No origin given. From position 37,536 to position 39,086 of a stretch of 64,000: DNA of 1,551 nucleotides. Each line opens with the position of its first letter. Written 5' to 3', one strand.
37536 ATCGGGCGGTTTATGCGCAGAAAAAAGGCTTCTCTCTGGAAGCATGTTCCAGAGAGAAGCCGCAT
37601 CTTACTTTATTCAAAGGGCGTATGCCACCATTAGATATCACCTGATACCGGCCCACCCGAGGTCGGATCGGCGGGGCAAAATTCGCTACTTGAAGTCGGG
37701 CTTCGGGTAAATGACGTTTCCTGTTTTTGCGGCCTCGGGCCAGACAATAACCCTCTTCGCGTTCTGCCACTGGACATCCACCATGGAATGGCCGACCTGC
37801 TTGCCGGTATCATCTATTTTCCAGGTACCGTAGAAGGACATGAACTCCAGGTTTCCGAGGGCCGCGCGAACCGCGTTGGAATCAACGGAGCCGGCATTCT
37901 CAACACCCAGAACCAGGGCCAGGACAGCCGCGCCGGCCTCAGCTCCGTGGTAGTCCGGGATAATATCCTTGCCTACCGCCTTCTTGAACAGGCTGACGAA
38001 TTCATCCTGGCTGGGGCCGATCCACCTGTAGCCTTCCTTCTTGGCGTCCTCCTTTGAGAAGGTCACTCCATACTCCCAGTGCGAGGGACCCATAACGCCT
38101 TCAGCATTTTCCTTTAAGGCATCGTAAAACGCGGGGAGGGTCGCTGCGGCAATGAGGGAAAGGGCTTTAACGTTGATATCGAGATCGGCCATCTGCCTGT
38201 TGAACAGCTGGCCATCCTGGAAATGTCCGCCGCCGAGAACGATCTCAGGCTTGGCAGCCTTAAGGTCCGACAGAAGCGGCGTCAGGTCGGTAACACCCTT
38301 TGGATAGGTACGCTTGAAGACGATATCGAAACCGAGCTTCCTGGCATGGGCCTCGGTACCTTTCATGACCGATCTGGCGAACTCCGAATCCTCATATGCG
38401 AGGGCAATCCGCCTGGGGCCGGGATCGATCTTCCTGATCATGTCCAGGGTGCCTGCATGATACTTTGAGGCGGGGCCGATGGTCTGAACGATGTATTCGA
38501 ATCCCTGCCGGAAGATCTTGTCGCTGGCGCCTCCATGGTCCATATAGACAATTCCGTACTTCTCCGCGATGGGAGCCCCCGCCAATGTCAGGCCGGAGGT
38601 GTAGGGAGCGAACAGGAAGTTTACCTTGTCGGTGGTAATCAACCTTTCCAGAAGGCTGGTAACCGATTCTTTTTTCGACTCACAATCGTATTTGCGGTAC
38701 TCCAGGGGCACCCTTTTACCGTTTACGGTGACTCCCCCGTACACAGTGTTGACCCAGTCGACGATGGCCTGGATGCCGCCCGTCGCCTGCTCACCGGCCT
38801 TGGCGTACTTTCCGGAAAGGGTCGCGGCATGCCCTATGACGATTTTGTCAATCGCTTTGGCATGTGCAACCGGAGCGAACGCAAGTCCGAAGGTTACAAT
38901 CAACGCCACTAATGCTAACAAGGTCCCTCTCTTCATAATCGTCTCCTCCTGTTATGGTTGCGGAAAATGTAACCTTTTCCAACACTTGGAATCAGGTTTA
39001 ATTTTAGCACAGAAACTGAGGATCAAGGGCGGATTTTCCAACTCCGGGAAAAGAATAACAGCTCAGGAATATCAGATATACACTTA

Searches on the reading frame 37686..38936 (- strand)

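Call 17: search_protein_families(library=pfam, proteins=[window:37686-38936:-])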
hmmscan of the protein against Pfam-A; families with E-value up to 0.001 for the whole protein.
window:37686-38936:- (416 aa): 3 families
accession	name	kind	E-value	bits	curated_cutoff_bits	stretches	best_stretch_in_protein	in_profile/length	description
PF13458.12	Peripla_BP_6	-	1.3e-50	173.5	31.7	1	32-392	2-340/343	Periplasmic binding protein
PF13433.12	Peripla_BP_5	-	9.4e-13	48.4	27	1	37-380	6-326/363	Periplasmic binding protein domain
PF01094.35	ANF_receptor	-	2.3e-09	37.2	25.4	1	78-274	25-222/353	Receptor family ligand binding region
